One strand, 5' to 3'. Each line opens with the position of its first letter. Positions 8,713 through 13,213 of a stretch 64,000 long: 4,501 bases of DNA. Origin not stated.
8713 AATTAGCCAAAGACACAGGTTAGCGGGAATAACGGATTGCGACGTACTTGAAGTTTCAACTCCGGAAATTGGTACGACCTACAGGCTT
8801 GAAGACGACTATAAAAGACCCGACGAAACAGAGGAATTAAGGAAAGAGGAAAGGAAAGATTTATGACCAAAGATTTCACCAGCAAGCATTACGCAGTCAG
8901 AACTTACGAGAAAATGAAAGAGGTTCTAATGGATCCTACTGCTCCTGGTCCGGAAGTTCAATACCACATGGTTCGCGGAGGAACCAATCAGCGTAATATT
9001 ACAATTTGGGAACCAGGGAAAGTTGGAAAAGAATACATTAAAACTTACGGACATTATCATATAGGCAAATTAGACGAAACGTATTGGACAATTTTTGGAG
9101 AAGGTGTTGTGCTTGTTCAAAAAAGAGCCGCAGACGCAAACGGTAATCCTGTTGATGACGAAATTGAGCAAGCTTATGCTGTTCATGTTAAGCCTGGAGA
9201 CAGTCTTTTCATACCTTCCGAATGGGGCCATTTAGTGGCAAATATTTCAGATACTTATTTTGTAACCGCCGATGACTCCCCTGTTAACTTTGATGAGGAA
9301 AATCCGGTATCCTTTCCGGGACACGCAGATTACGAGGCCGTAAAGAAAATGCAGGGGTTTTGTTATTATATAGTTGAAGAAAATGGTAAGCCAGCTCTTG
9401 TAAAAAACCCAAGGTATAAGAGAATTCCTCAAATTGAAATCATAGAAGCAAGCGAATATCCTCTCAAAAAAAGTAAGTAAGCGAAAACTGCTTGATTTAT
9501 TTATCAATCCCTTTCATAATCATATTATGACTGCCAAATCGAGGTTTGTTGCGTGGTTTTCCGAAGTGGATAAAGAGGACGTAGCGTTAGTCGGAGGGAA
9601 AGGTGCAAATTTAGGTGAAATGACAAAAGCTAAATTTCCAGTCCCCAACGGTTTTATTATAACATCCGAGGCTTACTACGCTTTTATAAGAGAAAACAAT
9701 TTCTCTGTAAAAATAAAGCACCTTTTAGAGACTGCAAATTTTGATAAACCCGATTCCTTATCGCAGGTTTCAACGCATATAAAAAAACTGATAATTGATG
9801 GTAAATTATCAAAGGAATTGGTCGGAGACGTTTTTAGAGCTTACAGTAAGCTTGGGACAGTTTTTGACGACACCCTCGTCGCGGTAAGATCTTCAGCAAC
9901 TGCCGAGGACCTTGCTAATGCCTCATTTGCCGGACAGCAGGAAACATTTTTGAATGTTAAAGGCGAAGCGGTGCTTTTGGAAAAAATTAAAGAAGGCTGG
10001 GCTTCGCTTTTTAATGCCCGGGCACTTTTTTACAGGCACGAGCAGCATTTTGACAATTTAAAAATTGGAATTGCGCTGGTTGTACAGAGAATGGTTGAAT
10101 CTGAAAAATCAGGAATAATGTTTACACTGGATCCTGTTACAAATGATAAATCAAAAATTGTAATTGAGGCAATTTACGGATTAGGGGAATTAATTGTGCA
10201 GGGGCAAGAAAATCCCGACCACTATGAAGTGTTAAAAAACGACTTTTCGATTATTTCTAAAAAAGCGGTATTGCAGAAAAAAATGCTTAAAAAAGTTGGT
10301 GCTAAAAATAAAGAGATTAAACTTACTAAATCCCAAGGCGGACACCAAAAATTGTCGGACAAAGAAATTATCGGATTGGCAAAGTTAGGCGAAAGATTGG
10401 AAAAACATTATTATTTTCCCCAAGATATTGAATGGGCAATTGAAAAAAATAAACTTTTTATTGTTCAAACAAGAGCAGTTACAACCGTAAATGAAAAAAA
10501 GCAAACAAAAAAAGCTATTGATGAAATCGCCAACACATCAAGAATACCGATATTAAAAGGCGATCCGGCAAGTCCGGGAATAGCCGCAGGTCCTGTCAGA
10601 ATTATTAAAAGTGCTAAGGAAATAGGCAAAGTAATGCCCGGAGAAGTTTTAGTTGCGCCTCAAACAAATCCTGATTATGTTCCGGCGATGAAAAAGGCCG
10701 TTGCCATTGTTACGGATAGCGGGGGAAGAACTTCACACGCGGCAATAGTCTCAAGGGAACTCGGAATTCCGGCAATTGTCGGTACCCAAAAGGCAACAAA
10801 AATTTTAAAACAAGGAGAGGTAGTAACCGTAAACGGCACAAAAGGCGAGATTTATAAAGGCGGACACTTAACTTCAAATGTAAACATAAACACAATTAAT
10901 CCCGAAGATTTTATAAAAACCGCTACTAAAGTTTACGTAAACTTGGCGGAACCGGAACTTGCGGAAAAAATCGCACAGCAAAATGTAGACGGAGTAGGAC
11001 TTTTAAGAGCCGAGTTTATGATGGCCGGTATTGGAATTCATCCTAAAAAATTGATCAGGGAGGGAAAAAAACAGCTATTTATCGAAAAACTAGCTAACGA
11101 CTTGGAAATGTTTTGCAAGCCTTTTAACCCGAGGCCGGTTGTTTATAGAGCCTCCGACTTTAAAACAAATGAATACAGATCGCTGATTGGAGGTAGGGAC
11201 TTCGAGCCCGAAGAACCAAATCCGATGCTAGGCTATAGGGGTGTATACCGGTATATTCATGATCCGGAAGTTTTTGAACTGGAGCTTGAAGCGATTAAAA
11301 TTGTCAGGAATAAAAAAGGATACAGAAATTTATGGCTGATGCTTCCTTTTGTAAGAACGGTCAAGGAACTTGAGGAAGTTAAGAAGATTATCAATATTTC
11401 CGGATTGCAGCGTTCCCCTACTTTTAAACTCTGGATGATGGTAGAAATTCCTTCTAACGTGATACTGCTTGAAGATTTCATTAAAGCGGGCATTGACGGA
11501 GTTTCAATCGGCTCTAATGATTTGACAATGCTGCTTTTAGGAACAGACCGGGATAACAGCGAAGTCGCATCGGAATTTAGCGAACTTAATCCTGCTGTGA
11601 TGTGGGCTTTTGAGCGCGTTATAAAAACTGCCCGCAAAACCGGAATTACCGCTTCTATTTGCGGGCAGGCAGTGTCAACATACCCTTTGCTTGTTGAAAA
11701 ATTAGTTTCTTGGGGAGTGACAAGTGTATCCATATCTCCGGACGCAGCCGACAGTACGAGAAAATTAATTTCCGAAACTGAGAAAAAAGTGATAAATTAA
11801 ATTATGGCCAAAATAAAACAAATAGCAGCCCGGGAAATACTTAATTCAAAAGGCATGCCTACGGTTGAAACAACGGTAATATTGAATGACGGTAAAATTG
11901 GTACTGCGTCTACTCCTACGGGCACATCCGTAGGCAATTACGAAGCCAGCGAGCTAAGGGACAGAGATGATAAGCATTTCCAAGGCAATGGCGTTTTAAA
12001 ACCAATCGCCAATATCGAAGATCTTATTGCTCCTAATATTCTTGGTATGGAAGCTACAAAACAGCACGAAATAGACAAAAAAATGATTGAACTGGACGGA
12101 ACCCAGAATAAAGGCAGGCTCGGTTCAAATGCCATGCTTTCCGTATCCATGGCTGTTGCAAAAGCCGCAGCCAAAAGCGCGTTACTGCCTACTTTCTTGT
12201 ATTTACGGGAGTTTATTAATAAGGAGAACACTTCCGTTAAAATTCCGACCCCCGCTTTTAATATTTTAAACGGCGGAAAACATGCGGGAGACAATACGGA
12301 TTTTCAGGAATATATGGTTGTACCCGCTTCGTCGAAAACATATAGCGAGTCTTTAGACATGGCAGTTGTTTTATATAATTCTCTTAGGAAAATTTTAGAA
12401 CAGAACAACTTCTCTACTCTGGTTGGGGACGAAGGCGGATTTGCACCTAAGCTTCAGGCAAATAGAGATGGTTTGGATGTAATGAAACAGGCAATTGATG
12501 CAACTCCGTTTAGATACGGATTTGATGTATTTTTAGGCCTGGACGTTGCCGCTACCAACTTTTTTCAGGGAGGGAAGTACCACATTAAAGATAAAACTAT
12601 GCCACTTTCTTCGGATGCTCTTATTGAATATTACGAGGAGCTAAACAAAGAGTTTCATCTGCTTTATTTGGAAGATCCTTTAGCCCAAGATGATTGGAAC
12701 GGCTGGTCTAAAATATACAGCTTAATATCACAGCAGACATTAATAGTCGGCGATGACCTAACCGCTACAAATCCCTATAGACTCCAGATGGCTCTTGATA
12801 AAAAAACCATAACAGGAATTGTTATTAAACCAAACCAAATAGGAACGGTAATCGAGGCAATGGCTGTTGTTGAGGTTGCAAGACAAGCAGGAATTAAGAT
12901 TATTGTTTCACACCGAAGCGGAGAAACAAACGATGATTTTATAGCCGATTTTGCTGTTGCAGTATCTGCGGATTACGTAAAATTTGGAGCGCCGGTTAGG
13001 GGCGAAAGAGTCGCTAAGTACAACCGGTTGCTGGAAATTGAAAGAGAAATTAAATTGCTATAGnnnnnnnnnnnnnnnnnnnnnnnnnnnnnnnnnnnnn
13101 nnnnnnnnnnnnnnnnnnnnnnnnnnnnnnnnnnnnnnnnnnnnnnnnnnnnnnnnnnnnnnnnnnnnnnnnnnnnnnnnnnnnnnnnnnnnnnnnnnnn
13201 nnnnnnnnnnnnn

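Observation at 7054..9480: Archaeal-type cupin phosphoglucose isomerase next to a second cupin isomerase and phosphomannomutase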

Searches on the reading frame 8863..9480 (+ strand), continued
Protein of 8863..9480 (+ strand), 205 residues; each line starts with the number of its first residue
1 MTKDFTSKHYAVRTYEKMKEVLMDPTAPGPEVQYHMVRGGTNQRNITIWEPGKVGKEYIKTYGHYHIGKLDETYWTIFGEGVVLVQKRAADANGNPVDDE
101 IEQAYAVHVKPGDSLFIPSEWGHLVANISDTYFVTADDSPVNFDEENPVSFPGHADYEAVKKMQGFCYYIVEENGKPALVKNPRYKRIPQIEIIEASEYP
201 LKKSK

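Call 73: find_encoding_contigs(protein=P0129, flank=8000, max_places=2)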
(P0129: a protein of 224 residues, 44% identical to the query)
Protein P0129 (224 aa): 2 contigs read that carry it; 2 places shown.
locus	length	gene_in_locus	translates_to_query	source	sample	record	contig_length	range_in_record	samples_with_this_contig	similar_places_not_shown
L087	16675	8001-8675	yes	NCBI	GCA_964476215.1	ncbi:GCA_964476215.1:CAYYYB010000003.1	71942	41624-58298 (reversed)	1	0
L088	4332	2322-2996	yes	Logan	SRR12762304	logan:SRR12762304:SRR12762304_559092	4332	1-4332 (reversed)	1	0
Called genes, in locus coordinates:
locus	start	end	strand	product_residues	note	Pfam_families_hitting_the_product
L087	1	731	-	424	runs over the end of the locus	PF26449:DUF8128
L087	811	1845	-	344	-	PF04545:Sigma70_r4, PF05066:HARE-HTH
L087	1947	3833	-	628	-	PF00133:tRNA-synt_1, PF09334:tRNA-synt_1g, PF01406:tRNA-synt_1e (faint), PF08264:Anticodon_1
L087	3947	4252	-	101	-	-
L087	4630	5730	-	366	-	PF01926:MMR_HSR1, PF02421:FeoB_N, PF06071:YchF-GTPase_C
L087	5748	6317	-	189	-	PF02525:Flavodoxin_2, PF03358:FMN_red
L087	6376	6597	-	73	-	-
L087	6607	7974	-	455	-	PF00479:G6PD_N, PF02781:G6PD_C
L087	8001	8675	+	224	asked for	PF06560:GPI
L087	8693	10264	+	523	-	PF08323:Glyco_transf_5, PF13439:Glyco_transf_4 (faint), PF13579:Glyco_trans_4_4 (faint), PF00534:Glycos_transf_1, PF13692:Glyco_trans_1_4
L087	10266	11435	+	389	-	PF03065:Glyco_hydro_57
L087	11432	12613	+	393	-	PF13439:Glyco_transf_4, PF13579:Glyco_trans_4_4 (weak), PF00534:Glycos_transf_1, PF13692:Glyco_trans_1_4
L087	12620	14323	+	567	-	PF00128:Alpha-amylase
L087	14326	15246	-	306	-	PF00480:ROK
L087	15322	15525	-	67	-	-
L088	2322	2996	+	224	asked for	PF06560:GPI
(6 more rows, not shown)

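Call 74: find_encoding_contigs(protein=P0143, flank=8000, max_places=2)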
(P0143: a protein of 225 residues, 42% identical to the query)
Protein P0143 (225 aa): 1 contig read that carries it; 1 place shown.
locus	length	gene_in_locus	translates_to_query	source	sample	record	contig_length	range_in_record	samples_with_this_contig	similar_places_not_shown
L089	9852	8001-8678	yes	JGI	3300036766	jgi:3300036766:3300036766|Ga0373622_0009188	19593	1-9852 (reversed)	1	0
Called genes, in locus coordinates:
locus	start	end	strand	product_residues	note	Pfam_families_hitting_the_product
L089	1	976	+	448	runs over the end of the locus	PF27218:MJ0043_C (faint)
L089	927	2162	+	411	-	PF04932:Wzy_C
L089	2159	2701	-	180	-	PF18915:DUF5667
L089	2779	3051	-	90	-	PF00216:Bac_DNA_binding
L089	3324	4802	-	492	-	PF12072:RNase_Y_N, PF01966:HD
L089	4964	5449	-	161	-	PF21982:RecX_HTH1 (weak), PF02631:RecX_HTH2, PF21981:RecX_HTH3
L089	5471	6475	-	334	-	PF00154:RecA_N, PF08423:Rad51, PF13481:AAA_25 (faint), PF06745:ATPase (faint), PF21096:RecA_C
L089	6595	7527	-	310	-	PF01040:UbiA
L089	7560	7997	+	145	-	PF01050:MannoseP_isomer (weak)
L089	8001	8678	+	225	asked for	PF06560:GPI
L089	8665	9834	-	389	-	PF01593:Amino_oxidase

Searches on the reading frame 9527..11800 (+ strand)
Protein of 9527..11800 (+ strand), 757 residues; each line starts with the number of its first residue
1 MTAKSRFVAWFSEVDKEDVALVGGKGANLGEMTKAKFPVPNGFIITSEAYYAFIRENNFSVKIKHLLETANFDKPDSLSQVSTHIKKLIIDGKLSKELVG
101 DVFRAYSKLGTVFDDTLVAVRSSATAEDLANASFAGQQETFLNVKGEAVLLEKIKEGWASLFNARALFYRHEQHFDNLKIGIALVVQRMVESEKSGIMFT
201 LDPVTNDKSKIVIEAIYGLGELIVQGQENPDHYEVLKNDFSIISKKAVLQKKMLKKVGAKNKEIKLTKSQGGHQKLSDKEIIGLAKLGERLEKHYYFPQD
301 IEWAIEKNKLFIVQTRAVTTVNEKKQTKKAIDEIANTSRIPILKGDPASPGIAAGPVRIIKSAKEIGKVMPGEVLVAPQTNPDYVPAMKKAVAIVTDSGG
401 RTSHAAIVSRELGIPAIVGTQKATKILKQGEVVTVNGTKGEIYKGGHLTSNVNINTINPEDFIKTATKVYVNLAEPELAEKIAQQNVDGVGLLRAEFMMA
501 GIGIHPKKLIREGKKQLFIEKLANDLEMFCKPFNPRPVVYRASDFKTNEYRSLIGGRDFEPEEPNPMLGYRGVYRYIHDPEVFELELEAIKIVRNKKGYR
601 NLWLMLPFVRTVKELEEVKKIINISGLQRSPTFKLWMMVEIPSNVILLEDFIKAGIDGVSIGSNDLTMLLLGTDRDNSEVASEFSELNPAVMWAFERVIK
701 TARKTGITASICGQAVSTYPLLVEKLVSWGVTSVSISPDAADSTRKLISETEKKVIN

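Call 3: search_protein_families(library=pfam, proteins=[window:9527-11800:+], max_evalue=0.01)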
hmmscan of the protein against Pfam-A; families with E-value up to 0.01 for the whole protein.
window:9527-11800:+ (757 aa): 5 families
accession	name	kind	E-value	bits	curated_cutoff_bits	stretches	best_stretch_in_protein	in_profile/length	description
PF01326.24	PPDK_N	-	3.7e-101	339.1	27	1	20-329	2-320/328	Pyruvate phosphate dikinase, AMP/ATP-binding domain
PF02896.24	PEP-utilizers_C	-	2.7e-65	220.9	22.8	1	465-751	18-291/293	PEP-utilising enzyme, PEP-binding domain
PF00391.29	PEP-utilizers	-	1.4e-28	98.7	23.1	1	371-440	3-72/72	PEP-utilising enzyme, mobile domain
PF03328.21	HpcH_HpaI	-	0.00013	21.8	25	1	604-719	88-201/221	HpcH/HpaI aldolase/citrate lyase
PF02350.25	Epimerase_2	-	0.00046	19.6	30.6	1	300-446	173-313/347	UDP-N-acetylglucosamine 2-epimerase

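Call 4: search_protein_families(library=ncbifam, proteins=[window:9527-11800:+], max_evalue=0.01)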
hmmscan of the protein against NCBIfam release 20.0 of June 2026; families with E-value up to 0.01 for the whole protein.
window:9527-11800:+ (757 aa): 27 families (the best 25 are shown)
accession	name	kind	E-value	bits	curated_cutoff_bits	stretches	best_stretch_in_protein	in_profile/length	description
NF005057.0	PRK06464.1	equivalog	4.1e-278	924.7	598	1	4-756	3-793/798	phosphoenolpyruvate synthase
TIGR01418.1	PEP_synth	equivalog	1.3e-267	890.2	739.75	1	8-753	2-784/784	pyruvate, water dikinase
NF004878.0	PRK06241.1-3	subfamily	6.9e-122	408.2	945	2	5-321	2-314/891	phosphoenolpyruvate synthase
NF004877.0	PRK06241.1-2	subfamily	8.1e-105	351.9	866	2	6-321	3-315/869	phosphoenolpyruvate synthase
NF041857.1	RIF_Ptrans_rph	equivalog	1.8e-100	337.6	999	2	7-322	2-314/864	rifamycin-inactivating phosphotransferase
NF004879.0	PRK06241.1-4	equivalog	2.9e-92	310.2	976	2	5-322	2-316/868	phosphoenolpyruvate synthase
NF052631.1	prodigiosin_PigC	equivalog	4e-89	299.6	1300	2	15-328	9-307/883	prodigiosin ligase PigC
NF004881.0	PRK06241.2-2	equivalog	1.5e-88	298.2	883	2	12-325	9-317/898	phosphoenolpyruvate synthase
NF052632.1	undecylprod_RedH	equivalog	7.9e-82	275.5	1350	2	10-328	5-303/880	undecylprodigiosin ligase RedH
NF004880.0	PRK06241.2-1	equivalog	5.9e-78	262.7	972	2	13-323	9-285/837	phosphoenolpyruvate synthase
NF004883.0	PRK06241.2-4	equivalog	1.9e-72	244.8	1063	2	22-325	32-334/928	phosphoenolpyruvate synthase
NF000283.1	RPH_KJ151292.1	equivalog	4.1e-69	233.7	1700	2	5-321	3-316/865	rifamycin-inactivating phosphotransferase Rph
TIGR01828.1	pyru_phos_dikin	equivalog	1.2e-57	195.6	843.45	4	337-500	382-562/865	pyruvate, phosphate dikinase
TIGR01417.1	PTS_I_fam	equivalog_domain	2.1e-48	165.1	341.7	1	393-754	177-542/565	phosphoenolpyruvate--protein phosphotransferase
NF004882.0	PRK06241.2-3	equivalog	6.4e-45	153.6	850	2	21-327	11-285/827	phosphoenolpyruvate synthase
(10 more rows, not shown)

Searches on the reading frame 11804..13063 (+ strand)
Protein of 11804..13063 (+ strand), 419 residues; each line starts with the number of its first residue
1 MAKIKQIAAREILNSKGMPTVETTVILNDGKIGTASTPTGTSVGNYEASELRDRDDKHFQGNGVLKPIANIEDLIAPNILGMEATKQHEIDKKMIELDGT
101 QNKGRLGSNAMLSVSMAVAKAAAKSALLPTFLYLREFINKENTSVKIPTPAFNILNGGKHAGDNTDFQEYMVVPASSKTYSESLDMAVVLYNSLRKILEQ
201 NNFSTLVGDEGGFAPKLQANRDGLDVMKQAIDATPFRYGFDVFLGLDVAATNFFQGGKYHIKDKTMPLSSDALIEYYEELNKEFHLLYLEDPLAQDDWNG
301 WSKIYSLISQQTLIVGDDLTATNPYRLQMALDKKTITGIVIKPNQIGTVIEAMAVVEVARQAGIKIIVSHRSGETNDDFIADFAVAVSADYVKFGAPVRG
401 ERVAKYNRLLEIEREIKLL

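Call 3: search_protein_families(library=pfam, proteins=[window:11804-13063:+], max_evalue=0.01)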
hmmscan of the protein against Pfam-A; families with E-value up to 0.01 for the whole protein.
window:11804-13063:+ (419 aa): 3 families
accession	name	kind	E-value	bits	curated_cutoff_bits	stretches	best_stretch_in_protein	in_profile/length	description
PF00113.28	Enolase_C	-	4.5e-87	292.5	21.5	1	146-416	3-281/296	Enolase, C-terminal TIM barrel domain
PF03952.21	Enolase_N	-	2.9e-48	163.8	35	1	4-134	1-131/131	Enolase, N-terminal domain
PF13378.12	MR_MLE_C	-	2e-07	31.4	29.4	1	269-370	56-154/219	Enolase C-terminal domain-like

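Call 4: search_protein_families(library=ncbifam, proteins=[window:11804-13063:+], max_evalue=0.01)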
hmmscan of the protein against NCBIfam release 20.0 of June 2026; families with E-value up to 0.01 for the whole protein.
window:11804-13063:+ (419 aa): 5 families
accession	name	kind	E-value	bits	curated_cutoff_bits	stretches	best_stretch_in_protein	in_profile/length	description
TIGR01060.2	eno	equivalog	3.8e-148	493.6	300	1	4-417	1-411/425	phosphopyruvate hydratase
NF006223.0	PRK08350.1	equivalog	3.3e-17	62.8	624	1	66-139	51-124/341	hypothetical protein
TIGR01928.1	menC_lowGC_arch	equivalog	4.9e-05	22.5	200.65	1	283-368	198-280/325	o-succinylbenzoate synthase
TIGR02534.1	mucon_cyclo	subfamily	0.00069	18.8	334.95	0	288-400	217-325/368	muconate/chloromuconate family cycloisomerase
NF003473.0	PRK05105.1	equivalog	0.00089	18.4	236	1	323-369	228-271/331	o-succinylbenzoate synthase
